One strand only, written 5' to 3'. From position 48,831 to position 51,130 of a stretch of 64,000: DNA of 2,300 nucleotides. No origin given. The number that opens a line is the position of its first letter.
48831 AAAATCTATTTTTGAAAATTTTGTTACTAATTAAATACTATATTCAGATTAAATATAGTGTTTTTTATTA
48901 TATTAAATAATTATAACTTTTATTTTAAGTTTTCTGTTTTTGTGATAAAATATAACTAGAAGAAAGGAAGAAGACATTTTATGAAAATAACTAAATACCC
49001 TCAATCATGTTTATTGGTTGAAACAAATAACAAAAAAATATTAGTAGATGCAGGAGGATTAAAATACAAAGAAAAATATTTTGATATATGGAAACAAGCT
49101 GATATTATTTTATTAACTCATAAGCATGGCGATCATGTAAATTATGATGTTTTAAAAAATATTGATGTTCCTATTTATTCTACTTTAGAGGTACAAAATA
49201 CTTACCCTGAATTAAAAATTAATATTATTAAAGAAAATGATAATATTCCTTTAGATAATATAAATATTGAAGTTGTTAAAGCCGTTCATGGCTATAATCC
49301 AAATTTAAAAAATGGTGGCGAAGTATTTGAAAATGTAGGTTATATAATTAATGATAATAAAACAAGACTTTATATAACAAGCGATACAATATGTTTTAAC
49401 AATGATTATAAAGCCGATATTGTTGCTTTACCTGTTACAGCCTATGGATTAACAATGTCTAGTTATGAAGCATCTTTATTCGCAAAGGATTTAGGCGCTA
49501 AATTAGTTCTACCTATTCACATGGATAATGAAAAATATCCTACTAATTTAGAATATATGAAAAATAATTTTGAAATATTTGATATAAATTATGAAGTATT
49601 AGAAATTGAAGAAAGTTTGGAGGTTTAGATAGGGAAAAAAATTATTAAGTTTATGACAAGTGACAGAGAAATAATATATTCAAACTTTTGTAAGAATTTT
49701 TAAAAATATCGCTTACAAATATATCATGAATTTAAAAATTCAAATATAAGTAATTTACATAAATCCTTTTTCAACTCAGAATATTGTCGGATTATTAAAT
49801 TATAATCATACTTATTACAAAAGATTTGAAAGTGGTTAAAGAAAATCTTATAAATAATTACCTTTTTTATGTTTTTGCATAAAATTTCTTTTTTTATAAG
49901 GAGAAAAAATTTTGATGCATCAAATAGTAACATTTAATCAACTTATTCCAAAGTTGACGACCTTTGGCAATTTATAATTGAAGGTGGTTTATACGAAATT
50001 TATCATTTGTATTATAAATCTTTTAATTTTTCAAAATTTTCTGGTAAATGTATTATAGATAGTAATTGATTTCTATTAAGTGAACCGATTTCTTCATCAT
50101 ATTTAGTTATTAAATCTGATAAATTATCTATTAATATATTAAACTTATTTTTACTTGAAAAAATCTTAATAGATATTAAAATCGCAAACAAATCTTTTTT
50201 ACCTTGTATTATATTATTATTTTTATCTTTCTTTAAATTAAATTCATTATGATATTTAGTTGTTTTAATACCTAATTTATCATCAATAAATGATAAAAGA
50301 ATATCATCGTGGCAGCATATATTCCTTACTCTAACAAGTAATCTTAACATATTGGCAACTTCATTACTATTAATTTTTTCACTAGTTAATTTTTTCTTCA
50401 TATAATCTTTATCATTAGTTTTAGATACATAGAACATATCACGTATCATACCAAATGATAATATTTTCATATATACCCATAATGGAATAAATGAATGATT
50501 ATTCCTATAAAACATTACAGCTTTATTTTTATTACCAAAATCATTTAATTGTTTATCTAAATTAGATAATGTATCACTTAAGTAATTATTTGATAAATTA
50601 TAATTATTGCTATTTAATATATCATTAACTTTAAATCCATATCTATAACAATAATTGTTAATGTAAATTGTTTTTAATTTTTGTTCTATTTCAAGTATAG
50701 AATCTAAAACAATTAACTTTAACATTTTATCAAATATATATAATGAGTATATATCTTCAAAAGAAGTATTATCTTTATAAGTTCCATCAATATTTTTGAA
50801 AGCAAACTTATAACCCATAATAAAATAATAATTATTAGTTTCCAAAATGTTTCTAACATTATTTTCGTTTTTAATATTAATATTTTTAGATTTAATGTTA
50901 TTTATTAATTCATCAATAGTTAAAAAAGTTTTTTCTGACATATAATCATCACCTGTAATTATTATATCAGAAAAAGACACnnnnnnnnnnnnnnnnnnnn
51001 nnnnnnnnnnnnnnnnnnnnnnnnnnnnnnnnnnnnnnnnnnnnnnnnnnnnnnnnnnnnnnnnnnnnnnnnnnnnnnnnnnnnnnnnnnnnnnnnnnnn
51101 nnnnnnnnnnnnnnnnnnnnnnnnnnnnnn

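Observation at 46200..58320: Accessory island of about 12 kb between pheT and tRNA-Cys, built from regulator cassettes, an Abi gene and duplicated exporters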

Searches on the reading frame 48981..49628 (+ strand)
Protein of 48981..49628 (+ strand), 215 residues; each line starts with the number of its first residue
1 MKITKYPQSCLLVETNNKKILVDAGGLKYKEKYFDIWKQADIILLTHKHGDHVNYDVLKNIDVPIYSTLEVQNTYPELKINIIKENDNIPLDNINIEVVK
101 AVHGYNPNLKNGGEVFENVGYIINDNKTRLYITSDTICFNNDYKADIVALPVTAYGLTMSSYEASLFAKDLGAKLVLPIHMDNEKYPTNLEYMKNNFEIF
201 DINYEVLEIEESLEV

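Call 6: search_protein_families(library=pfam, proteins=[window:48981-49628:+], max_evalue=0.01)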
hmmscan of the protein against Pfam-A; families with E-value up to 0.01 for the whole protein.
window:48981-49628:+ (215 aa): 4 families
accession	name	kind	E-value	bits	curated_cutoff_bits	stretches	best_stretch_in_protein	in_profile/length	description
PF13483.12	Lactamase_B_3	-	1.9e-20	73.9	24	1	2-180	1-160/160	Beta-lactamase superfamily domain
PF12706.13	Lactamase_B_2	-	3e-13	50.3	27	1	38-181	29-200/200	Beta-lactamase superfamily domain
PF00753.33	Lactamase_B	-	4.4e-08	33.7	22.7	1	5-66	3-72/196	Metallo-beta-lactamase superfamily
PF16661.11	Lactamase_B_6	-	0.0021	17.9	27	1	12-73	1-77/193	Metallo-beta-lactamase superfamily domain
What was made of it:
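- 48981..49628 (+): MBL-fold metal-dependent hydrolase of 215 aa, part of module X. Lactamase_B_3 73.9 bits (call 6).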

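Call 17: search_protein_families(library=ncbifam, proteins=[window:48981-49628:+], max_evalue=0.01)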
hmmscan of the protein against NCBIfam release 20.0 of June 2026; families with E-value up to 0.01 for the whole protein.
window:48981-49628:+ (215 aa): 9 families
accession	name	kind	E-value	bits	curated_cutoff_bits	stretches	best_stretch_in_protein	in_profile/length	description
NF001911.0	PRK00685.1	equivalog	3.4e-17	62.7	144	1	1-211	1-224/228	metal-dependent hydrolase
TIGR03307.1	PhnP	equivalog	1.5e-05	24.5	272.25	1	9-54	38-81/249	phosphonate metabolism protein PhnP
NF002553.0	PRK02113.1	equivalog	3.8e-05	23.2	386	1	9-60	36-88/252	MBL fold metallo-hydrolase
NF038231.1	MBL_Geo_Pelo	equivalog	5.2e-05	23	360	1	9-58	35-91/250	GPMC system MBL fold metallohydrolase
NF000801.0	PRK00055.1-3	equivalog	0.00023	20.3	252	1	8-53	20-67/307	ribonuclease Z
TIGR03413.1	GSH_gloB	equivalog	0.00026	20.5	200.8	1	12-100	15-103/248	hydroxyacylglutathione hydrolase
NF045584.1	cas14_MBL_CASP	equivalog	0.00051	18.5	800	1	9-71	15-85/612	type VII CRISPR-associated protein Cas14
TIGR02651.1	RNase_Z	equivalog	0.00068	18.8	292.95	1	9-53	19-65/302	ribonuclease Z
TIGR03675.1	arCOG00543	equivalog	0.0012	17.2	580.2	1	8-69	188-261/631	beta-CASP ribonuclease aCPSF1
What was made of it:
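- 48981..49628 (+): NF001911 'metal-dependent hydrolase' scores below its cut-off (call 17).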

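Call 18: search_protein_families(library=padloc, proteins=[window:48981-49628:+], max_evalue=0.01)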
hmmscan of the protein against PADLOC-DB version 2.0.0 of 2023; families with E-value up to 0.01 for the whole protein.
window:48981-49628:+ (215 aa): 0 families

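Call 19: search_protein_families(library=phrogs, proteins=[window:48981-49628:+], max_evalue=0.01)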
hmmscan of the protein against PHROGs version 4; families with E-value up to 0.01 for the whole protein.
window:48981-49628:+ (215 aa): 1 family
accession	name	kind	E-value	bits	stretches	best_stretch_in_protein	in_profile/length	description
phrog_392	-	other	4.8e-14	53.6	1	10-144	19-158/348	metal-dependent hydrolase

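Call 55: find_encoding_contigs(protein=window:48981-49628:+, flank=10000, max_places=10)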
Protein window:48981-49628:+ (215 aa): 1 contig read that carries it; 1 place shown.
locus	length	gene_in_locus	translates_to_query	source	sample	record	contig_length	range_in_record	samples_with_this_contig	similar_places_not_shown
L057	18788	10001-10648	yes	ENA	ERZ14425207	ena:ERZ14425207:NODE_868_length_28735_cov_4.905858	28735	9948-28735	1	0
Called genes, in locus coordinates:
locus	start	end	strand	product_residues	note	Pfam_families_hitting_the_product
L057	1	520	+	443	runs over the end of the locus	-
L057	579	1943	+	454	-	-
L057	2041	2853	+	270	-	-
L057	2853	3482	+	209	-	-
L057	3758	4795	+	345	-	PF02912:Phe_tRNA-synt_N, PF01409:tRNA-synt_2d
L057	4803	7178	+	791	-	PF01588:tRNA_bind, PF03483:B3_4, PF03484:B5, PF17759:tRNA_synthFbeta, PF03147:FDX-ACB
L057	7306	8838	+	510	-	PF01381:HTH_3, PF12844:HTH_19, PF13443:HTH_26, PF13560:HTH_31 (weak)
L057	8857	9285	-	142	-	-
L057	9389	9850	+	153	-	PF12844:HTH_19 (weak), PF13560:HTH_31 (weak), PF01381:HTH_3, PF12844:HTH_19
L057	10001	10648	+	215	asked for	PF00753:Lactamase_B (weak), PF13483:Lactamase_B_3, PF23023:Anti-Pycsar_Apyc1 (faint), PF12706:Lactamase_B_2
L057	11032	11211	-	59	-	-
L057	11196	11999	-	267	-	PF07751:Abi_2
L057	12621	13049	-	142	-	-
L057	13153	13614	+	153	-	PF12844:HTH_19 (weak), PF13560:HTH_31 (weak), PF01381:HTH_3, PF12844:HTH_19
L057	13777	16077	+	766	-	PF00005:ABC_tran, PF13476:AAA_23 (weak), PF02687:FtsX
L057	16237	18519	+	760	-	PF00005:ABC_tran, PF02463:SMC_N (faint), PF02687:FtsX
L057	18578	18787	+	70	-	?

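Call 96: search_solved_structures(query=window:48981-49628:+, max_evalue=0.01)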
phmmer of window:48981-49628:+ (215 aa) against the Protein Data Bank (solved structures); distinct sequences matched with E-value up to 0.01: 5.
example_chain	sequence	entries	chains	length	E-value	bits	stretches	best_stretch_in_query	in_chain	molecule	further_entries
3kl7_A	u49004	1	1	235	2.8e-10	43.4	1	9-187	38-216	Putative metal-dependent hydrolase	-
7e3v_A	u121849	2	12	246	0.00013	24.9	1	1-183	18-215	UPF0173 metal-dependent hydrolase C7P97_11315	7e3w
3x2z_A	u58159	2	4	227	0.0012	21.8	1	2-214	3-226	UPF0173 metal-dependent hydrolase TM_1162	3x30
3x2y_A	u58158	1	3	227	0.0013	21.6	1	8-214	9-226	UPF0173 metal-dependent hydrolase TM_1162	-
7l0b_A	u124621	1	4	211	0.0062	19.4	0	12-67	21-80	Hydroxyacylglutathione hydrolase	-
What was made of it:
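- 48981..49628 (+): Closest PDB entry is 3kl7, a putative metal-dependent hydrolase (call 96).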

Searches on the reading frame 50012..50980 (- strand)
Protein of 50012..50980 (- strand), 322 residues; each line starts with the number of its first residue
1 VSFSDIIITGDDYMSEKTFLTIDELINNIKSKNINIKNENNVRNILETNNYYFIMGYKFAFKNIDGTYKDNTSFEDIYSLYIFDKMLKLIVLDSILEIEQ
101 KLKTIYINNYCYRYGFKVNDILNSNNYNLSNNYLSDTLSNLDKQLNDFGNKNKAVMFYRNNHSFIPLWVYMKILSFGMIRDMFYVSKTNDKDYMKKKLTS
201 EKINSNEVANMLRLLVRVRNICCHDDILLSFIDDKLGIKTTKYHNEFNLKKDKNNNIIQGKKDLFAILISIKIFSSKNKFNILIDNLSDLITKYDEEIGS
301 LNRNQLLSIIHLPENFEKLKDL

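Call 6: search_protein_families(library=pfam, proteins=[window:50012-50980:-], max_evalue=0.01)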
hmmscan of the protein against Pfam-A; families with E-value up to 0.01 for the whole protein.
window:50012-50980:- (322 aa): 1 family
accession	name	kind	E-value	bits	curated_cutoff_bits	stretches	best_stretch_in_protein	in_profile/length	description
PF07751.16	Abi_2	-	8.2e-34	117.9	25.6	1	44-228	1-182/184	Abi-like protein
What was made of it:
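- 50012..50980 (-): AbiD/AbiF-type Abi_2 gene, part of module X. The likely true start is the ATG at 50941, preceded by the RBS AGGTGA. Abi_2 117.9 bits (call 6).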

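Call 17: search_protein_families(library=ncbifam, proteins=[window:50012-50980:-], max_evalue=0.01)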
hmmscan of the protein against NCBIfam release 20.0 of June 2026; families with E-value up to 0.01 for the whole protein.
window:50012-50980:- (322 aa): 0 families

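Call 18: search_protein_families(library=padloc, proteins=[window:50012-50980:-], max_evalue=0.01)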
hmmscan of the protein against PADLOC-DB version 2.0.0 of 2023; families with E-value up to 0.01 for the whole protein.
window:50012-50980:- (322 aa): 1 family
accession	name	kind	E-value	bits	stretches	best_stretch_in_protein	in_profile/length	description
PDLC02344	AbiD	-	7.6e-45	151.8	1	14-317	2-272/277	AbiD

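Call 19: search_protein_families(library=phrogs, proteins=[window:50012-50980:-], max_evalue=0.01)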
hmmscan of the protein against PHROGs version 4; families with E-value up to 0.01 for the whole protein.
window:50012-50980:- (322 aa): 3 families
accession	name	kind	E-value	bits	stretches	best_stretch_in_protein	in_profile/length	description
phrog_2158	-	moron, auxiliary metabolic gene and host takeover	5.7e-55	187.8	1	14-319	1-308/315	abortive infection resistance protein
phrog_18101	-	unknown function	1.9e-18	67.7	1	11-105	3-99/119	-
phrog_15617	-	unknown function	7.3e-07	30.4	1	150-299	11-149/165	-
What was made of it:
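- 50012..50980 (-): PADLOC AbiD E=7.6e-45 (call 18). phrog_2158 E=5.7e-55 (call 19).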

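Call 24: find_encoding_contigs(protein=window:50012-50980:-, flank=10000, max_places=10)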
Protein window:50012-50980:- (322 aa): 2 contigs read that carry it; 2 places shown.
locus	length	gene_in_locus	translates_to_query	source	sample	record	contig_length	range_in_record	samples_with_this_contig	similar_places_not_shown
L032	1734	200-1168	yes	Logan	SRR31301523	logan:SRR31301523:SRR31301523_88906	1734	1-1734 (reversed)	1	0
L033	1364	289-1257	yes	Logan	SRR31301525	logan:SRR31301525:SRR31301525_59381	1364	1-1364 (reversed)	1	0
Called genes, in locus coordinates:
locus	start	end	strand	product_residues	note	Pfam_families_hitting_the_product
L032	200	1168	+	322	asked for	PF07751:Abi_2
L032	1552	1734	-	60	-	?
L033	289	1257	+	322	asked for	PF07751:Abi_2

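Call 67: find_related_loci(query=window:50012-50980:-, collection=viral_contigs, flank=8000)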
Query window:50012-50980:- (322 aa) in viral_contigs; peptide patterns used: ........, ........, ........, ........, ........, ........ (x = any residue, [..] = any of these).
47 stretches matched a pattern, but none encodes a relative of the query by tblastn (E <= 1e-3).

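Call 84: search_dna_similar(query=window:50012-50980:-, collection=plasmids, mode=protein, max_rows=15)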
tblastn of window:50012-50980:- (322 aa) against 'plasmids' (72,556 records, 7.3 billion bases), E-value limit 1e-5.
Records with a match: 16; places in all: 16; records where one place covers at least 80% of the query: 1.
Best place of each record, by identity: <60% 16.
By first word of the organism name: Legionella 8; Latilactobacillus 1; Leptotrichia 1; Exiguobacterium 1; Picosynechococcus 1; Sulfitobacter 1; Actibacterium 1; Synechocystis 1; Nitratireductor 1.
By predicted mobility (MOB-suite, as given by PLSDB): conjugative 9; non-mobilizable 6; mobilizable 1.
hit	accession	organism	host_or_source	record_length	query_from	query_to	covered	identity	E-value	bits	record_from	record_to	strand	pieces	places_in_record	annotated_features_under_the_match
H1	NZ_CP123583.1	Latilactobacillus curvatus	pure culture,pig intestine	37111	47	316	84%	24.9%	2e-8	63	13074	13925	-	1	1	Abi family protein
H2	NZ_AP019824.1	Leptotrichia hofstadii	-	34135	46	293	77%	25.6%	8e-7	58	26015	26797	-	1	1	Abi family protein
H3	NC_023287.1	Exiguobacterium sp. S3-2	-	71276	50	294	76%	25.9%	2e-9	66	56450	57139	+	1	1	Abi family protein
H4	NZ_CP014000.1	Picosynechococcus sp. PCC 73109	cell culture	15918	46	228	57%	27.7%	2e-7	60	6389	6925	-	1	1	Abi family protein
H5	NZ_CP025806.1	Sulfitobacter sp. SK012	Marine Sediment,North Sea (sediment)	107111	46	240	61%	25.9%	6e-8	62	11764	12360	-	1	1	Abi family protein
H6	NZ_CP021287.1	Legionella pneumophila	Homo sapiens,human lung tissue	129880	46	228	57%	25.4%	2e-6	57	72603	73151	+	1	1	Abi family protein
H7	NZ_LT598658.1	Legionella pneumophila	Homo sapiens,clinical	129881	46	228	57%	25.4%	2e-6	57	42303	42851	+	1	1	Abi family protein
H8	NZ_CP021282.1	Legionella pneumophila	Homo sapiens,human lung tissue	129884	46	228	57%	25.4%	2e-6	57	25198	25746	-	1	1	Abi family protein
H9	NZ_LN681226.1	Legionella hackeliae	-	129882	46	228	57%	25.4%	2e-6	57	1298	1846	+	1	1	Abi family protein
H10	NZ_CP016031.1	Legionella pneumophila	Isolate,clinical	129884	46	228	57%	25.4%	2e-6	57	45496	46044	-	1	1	Abi family protein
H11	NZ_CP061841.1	Legionella pneumophila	pure culture,drinking water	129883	46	228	57%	25.4%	2e-6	57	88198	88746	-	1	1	Abi family protein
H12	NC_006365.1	Legionella pneumophila str. Paris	-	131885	46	228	57%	25.4%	2e-6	57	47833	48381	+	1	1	Abi family protein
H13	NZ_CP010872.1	Actibacterium sp. EMB200-NS6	cell culture,oil contaminated tidal flat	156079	50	228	56%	25.1%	8e-9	64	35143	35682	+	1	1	Abi family protein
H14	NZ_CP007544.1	Synechocystis sp. PCC 6714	-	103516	50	228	56%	24.7%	2e-6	57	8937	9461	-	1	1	Abi family protein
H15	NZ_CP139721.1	Nitratireductor rhodophyticola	Bacterial Culture,hydrothermal vent ...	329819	50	228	56%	24.6%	7e-9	65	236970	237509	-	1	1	Abi family protein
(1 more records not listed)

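Call 85: search_dna_similar(query=window:50012-50980:-, collection=phages, mode=protein, max_rows=15)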
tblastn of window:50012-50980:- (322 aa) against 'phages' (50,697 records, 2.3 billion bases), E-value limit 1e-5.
Records with a match: 25; places in all: 25; records where one place covers at least 80% of the query: 21.
Best place of each record, by identity: <60% 25.
By first word of the organism name: Streptococcus 17; Clostridioides 4; Bacteriophage 2; Enterococcus 2.
By host as written in the record: - 4; Streptococcus pneumoniae 09B07772 2; Enterococcus faecalis 2; Streptococcus pneumoniae 48/2 1; Streptococcus pneumoniae GA47373 1; Streptococcus pneumoniae Ala243 1; Streptococcus pneumoniae P1121 1; Streptococcus pneumoniae 18C/3 1; and 12 more.
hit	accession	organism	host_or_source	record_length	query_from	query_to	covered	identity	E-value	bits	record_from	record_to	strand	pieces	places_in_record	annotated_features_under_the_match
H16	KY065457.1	Streptococcus phage IPP16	Streptococcus pneumoniae 48/2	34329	17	318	94%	27.1%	8e-14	78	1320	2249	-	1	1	abortive infection resistance protein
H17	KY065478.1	Streptococcus phage IPP38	Streptococcus pneumoniae GA47373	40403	17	318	94%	26.0%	2e-13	77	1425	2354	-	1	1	abortive infection resistance protein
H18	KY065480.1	Streptococcus phage IPP40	Streptococcus pneumoniae Ala243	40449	17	318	94%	26.0%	2e-13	77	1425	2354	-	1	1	abortive infection resistance protein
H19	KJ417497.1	Streptococcus phage Spn1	Streptococcus pneumoniae P1121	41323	17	318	94%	26.0%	2e-13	77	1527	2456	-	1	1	abortive infection bacteriophage resistance protein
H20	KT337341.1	Streptococcus phage phiARI0131-1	Streptococcus pneumoniae 09B07772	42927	17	318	94%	26.0%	2e-13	77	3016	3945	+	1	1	hypothetical protein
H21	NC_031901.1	Streptococcus phage phiARI0131-1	Streptococcus pneumoniae 09B07772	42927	17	318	94%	26.0%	2e-13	77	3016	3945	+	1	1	abortive infection resistance protein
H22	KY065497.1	Streptococcus phage IPP61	Streptococcus pneumoniae 18C/3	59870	17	318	94%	26.0%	2e-13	77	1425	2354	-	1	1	abortive infection resistance protein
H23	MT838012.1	Bacteriophage sp.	human fecal samples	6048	51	319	84%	27.8%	2e-21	100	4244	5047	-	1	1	record has no annotation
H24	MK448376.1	Streptococcus satellite phage Javan230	Streptococcus gallolyticus NTS_31106099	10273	17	322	95%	24.5%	3e-14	79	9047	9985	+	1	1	abortive infection resistance protein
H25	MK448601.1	Streptococcus satellite phage Javan653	Streptococcus vestibularis F0396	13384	46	317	84%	26.2%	3e-14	79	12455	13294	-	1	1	abortive infection resistance protein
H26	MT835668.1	Bacteriophage sp.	human fecal samples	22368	46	319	85%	25.9%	6e-20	96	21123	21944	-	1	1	record has no annotation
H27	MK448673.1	Streptococcus phage Javan119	Streptococcus dysgalactiae ATCC_27957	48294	46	308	82%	26.6%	3e-9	64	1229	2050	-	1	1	hypothetical protein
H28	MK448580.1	Streptococcus satellite phage Javan62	Streptococcus anginosus 1080_SANG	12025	46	317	84%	25.1%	9e-11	69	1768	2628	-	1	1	abortive infection resistance protein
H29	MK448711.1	Streptococcus phage Javan235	Streptococcus gallolyticus UCN34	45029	46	310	82%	25.3%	1e-9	65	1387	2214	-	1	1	hypothetical protein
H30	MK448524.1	Streptococcus satellite phage Javan537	Streptococcus salivarius K12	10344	46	319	85%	24.4%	1e-11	71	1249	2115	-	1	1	abortive infection resistance protein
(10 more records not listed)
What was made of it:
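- Closest known: AbiD/AbiF. Different: Only about 26% identity to phage-borne homologues (call 85).
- Tried and rejected: No relative found (call 67). tblastn against phages and plasmids gave only homologues at about 25-28% identity, so no donor element was identified (calls 84, 85).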

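Call 88: get_annotated_region(hit=H23, flank=1000)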
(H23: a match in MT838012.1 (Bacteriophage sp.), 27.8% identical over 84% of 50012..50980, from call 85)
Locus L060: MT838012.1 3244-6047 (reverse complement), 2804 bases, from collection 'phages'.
description: UNVERIFIED: Bacteriophage sp. clone scaffold_6421 genomic sequence.
organism: Bacteriophage sp. (NCBI taxid 38018)
taxonomy: Viruses
host: -; source: human fecal samples; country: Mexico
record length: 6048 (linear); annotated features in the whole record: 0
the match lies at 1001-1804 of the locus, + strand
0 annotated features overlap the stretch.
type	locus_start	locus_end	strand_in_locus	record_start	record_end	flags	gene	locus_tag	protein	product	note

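Call 89: get_annotated_region(hit=H16, flank=1000)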
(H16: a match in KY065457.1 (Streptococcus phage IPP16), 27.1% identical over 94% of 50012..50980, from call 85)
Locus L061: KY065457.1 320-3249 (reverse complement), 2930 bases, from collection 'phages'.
description: Streptococcus phage IPP16, complete genome.
organism: Streptococcus phage IPP16 (NCBI taxid 1916156)
taxonomy: Viruses; Duplodnaviria; Heunggongvirae; Uroviricota; Caudoviricetes
host: Streptococcus pneumoniae 48/2; source: -; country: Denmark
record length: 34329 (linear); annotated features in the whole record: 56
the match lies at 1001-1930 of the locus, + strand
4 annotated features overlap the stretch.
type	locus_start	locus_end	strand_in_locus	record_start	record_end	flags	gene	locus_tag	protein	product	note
CDS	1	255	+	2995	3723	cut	-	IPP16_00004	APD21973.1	transcriptional repressor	-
CDS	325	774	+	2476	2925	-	-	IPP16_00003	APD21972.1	hypothetical protein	-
CDS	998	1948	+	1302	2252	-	-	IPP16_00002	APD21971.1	abortive infection resistance protein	-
CDS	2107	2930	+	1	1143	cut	-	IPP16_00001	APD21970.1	integrase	-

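Call 95: search_solved_structures(query=window:50012-50980:-, max_evalue=1)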
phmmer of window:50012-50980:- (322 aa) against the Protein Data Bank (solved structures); distinct sequences matched with E-value up to 1: 3.
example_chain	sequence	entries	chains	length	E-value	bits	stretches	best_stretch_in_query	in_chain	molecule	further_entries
8vz6_A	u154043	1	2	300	3.4e-13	52.7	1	17-225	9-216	Abi family protein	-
4wwu_A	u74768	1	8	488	0.018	17.5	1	37-150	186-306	mRNA export factor MEX67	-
8hbn_A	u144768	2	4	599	0.026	17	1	37-150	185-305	mRNA export factor MEX67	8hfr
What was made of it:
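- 50012..50980 (-): PDB 8vz6 'Abi family protein' E=3.4e-13 (call 95).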
